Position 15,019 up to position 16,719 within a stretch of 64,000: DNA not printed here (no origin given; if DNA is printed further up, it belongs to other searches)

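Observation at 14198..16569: Translationally coupled nadE and NMNAT-PRTase fusion: candidate NAD+-reconstitution (counter-defence) module with a non-standard enzyme set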

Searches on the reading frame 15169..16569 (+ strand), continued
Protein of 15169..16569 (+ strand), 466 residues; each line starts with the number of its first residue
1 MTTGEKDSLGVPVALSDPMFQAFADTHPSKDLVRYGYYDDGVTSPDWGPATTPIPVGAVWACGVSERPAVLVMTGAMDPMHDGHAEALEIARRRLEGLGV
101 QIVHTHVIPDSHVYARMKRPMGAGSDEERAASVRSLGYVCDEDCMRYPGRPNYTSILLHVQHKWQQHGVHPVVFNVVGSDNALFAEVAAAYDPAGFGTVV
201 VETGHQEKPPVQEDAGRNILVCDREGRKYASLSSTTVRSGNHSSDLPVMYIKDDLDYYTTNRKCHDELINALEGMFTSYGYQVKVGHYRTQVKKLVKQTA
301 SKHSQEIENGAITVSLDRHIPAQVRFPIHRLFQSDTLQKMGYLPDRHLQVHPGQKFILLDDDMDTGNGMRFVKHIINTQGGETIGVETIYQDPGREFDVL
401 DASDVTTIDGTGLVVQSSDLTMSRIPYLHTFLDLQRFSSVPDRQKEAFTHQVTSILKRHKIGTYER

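Call 103: get_annotated_region(hit=H4, flank=7000)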
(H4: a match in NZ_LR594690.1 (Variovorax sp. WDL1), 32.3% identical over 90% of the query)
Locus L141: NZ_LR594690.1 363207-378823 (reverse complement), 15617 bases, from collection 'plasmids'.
description: Variovorax sp. WDL1 plasmid 2
organism: Variovorax sp. WDL1 (NCBI taxid 207745)
taxonomy: Bacteria; Pseudomonadota; Betaproteobacteria; Burkholderiales; Comamonadaceae; Variovorax; Variovorax sp. WDL1
host: -; source: linuron-contaminated soil; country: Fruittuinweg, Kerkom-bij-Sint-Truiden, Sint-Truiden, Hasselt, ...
typing (MOB-suite, as given by PLSDB): non-mobilizable
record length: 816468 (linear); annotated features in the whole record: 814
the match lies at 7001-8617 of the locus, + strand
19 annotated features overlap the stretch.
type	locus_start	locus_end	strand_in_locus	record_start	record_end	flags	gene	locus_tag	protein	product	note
CDS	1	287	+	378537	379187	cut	-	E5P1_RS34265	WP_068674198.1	hypothetical protein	-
CDS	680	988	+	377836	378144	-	-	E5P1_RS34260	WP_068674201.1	hypothetical protein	-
CDS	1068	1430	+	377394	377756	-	-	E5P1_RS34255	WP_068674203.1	hypothetical protein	-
CDS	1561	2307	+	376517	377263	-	-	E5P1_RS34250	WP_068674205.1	hypothetical protein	-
CDS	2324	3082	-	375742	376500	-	-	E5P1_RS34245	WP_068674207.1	hypothetical protein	-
CDS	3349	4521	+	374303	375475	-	-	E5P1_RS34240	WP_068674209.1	hypothetical protein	-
CDS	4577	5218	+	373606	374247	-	-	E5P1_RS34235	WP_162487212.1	aspartate/glutamate racemase family protein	-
CDS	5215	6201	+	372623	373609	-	nadE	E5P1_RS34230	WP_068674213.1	NAD(+) synthase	GO:0009435 - NAD biosynthetic process [Evidence IEA]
CDS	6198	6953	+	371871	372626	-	-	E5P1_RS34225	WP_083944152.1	2OG-Fe(II) oxygenase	-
CDS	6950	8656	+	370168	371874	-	-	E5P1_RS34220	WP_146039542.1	hypothetical protein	-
CDS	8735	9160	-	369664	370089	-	-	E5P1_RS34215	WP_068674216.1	hypothetical protein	-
CDS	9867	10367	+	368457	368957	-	smpB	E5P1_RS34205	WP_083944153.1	SsrA-binding protein SmpB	-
CDS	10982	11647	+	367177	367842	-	-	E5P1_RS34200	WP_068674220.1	hypothetical protein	-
CDS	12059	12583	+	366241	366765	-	-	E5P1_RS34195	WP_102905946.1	hypothetical protein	-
CDS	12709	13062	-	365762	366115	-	-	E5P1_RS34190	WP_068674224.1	hypothetical protein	-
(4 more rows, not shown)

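Call 104: get_annotated_region(hit=H3, flank=7000)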
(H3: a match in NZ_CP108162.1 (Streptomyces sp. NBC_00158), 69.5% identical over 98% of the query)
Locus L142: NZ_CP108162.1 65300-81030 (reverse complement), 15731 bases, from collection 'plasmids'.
description: Streptomyces sp. NBC_00158 plasmid unnamed1, complete sequence
organism: Streptomyces sp. NBC_00158 (NCBI taxid 2903627)
taxonomy: Bacteria; Actinomycetota; Actinomycetes; Kitasatosporales; Streptomycetaceae; Streptomyces; Streptomyces sp. NBC 00158
host: -; source: -; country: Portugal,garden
typing (MOB-suite, as given by PLSDB): non-mobilizable
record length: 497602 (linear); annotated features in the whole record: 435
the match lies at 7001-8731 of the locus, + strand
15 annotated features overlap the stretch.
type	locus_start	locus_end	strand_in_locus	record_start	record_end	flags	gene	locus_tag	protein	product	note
CDS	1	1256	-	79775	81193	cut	-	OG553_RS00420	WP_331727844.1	PLP-dependent aminotransferase family protein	-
CDS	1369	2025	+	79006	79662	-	-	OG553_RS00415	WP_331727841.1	hypothetical protein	-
CDS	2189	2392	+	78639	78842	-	-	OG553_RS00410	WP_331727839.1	EF-hand domain-containing protein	-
CDS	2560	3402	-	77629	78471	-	-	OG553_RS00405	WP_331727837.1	SGNH/GDSL hydrolase family protein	-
CDS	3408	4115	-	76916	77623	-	-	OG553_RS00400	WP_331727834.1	hypothetical protein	-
CDS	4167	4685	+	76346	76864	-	-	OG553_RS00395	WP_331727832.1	MarR family winged helix-turn-helix transcriptional regulator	GO:0006355 - regulation of DNA-templated transcription [Evidence IEA]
CDS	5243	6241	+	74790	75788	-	nadE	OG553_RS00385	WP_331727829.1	NAD(+) synthase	GO:0009435 - NAD biosynthetic process [Evidence IEA]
CDS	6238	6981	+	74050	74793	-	-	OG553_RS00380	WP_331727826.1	2OG-Fe(II) oxygenase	-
CDS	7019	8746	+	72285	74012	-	-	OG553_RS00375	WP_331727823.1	hypothetical protein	-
CDS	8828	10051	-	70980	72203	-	-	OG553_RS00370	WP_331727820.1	MFS transporter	GO:0055085 - transmembrane transport [Evidence IEA]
CDS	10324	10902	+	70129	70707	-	-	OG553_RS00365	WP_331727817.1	GNAT family N-acetyltransferase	-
CDS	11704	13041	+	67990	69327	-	-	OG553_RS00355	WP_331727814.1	hypothetical protein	-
CDS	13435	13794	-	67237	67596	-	-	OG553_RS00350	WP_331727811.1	MerR family transcriptional regulator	GO:0006355 - regulation of DNA-templated transcription [Evidence IEA]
CDS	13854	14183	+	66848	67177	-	-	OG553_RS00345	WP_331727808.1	putative quinol monooxygenase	-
CDS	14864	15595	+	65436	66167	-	-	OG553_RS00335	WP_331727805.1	DUF2625 domain-containing protein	-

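Call 105: get_annotated_region(hit=H12, flank=6000)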
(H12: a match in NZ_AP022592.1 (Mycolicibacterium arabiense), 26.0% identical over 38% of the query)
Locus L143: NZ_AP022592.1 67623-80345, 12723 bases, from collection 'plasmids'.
description: Mycolicibacterium arabiense strain JCM 18538 plasmid pJCM18538, complete sequence
organism: Mycolicibacterium arabiense (NCBI taxid 1286181)
taxonomy: Bacteria; Actinomycetota; Actinomycetes; Mycobacteriales; Mycobacteriaceae; Mycolicibacterium; Mycolicibacterium arabiense
host: -; source: -; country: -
typing (MOB-suite, as given by PLSDB): mobilizable; relaxase MOBF
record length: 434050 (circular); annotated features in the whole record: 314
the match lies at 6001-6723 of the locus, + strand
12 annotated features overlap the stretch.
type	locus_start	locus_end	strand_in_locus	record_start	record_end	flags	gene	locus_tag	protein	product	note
CDS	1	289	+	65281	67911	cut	-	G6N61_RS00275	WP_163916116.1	molybdopterin cofactor-binding domain-containing protein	-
CDS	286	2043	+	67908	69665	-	-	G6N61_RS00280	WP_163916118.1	ferritin-like domain-containing protein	-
CDS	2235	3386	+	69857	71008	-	-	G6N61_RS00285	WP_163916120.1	endonuclease/exonuclease/phosphatase family protein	-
CDS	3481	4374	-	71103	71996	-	-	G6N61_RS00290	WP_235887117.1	hypothetical protein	-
CDS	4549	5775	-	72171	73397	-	-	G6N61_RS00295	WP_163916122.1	LacI family DNA-binding transcriptional regulator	GO:0006351 - DNA-templated transcription [Evidence IEA]; GO:0045892 - negative regulation of DNA-templated ...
CDS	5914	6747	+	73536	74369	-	-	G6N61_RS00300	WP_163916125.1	hypothetical protein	-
CDS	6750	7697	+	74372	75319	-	-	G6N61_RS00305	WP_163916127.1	phosphotransferase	-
CDS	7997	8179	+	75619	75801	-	-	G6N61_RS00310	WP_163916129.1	hypothetical protein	-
CDS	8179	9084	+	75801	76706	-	-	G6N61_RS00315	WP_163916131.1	cupin domain-containing protein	-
CDS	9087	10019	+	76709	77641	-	-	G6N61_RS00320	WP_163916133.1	cupin domain-containing protein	-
CDS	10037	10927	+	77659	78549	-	-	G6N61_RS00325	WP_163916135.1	AAC(3) family N-acetyltransferase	-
CDS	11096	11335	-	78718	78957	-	-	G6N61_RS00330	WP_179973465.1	hypothetical protein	-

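Call 122: fold_search(model_id=the predicted structure, library=viral)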
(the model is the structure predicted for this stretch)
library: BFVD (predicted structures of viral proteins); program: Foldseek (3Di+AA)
matches with E <= 10: 628; with E <= 0.001: 6
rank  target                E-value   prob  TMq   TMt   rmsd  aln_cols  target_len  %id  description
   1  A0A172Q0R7            5.1e-10  1.00  0.37  0.74   4.4       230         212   19  Uncharacterized protein [Acinetobacter phage vB_AbaM_ME3]
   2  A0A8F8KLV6            3.1e-06  1.00  0.30  0.39  13.9       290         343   16  Nicotinic acid mononucleotide adenylyltransferase [Clandestinovirus]
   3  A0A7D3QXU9            1.2e-05  1.00  0.22  0.48   8.6       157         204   18  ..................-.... protein [Fadolivirus FV1/VV64]
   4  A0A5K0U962            1.4e-05  1.00  0.30  0.51   6.8       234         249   17  Unnamed protein product (Fragment) [Yasminevirus sp. GU-2018]
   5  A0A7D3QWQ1            2.2e-05  1.00  0.27  0.44  15.4       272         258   20  Nicotinamide/nicotinate mononucleotide adenylyltransferase [Fadolivirus FV1/VV64]
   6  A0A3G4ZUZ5            5.2e-04  1.00  0.21  0.54   4.5       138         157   17  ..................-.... domain-containing protein (Fragment) [Edafosvirus sp.]
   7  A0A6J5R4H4            3.1e-03  0.99  0.21  0.09   9.2       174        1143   18  AAA domain containing protein [uncultured Caudovirales phage]
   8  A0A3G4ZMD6            5.8e-03  0.97  0.24  0.25  10.1       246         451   14  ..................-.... domain-containing protein [Terrestrivirus sp.]
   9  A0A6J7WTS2            7.3e-03  0.72  0.21  0.18  26.2       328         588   15  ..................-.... domain-containing protein [uncultured Caudovirales phage]
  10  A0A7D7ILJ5            8.7e-03  0.75  0.21  0.16  15.3       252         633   12  (no name in the UniProt tables at hand)
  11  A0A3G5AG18            9.8e-03  0.16  0.15  0.10  20.1       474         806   11  Putative WcaK-like polysaccharide pyruvyl transferase [Satyrvirus sp.]
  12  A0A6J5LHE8            1.3e-02  0.28  0.19  0.15  20.8       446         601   11  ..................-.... domain containing protein [uncultured Caudovirales phage]
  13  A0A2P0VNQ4            1.5e-02  0.96  0.22  0.51   9.8       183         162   14  LabA-like/DUF88 superfamily protein [Tetraselmis virus 1]
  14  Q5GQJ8                1.8e-02  0.84  0.20  0.23   9.7       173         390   16  Cytitidyltransferase [Synechococcus phage S-PM2]
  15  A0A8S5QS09            1.9e-02  0.08  0.10  0.09  21.0       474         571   10  7-cyano-7-deazaguanine synthase [Myoviridae sp. ctgXL3]
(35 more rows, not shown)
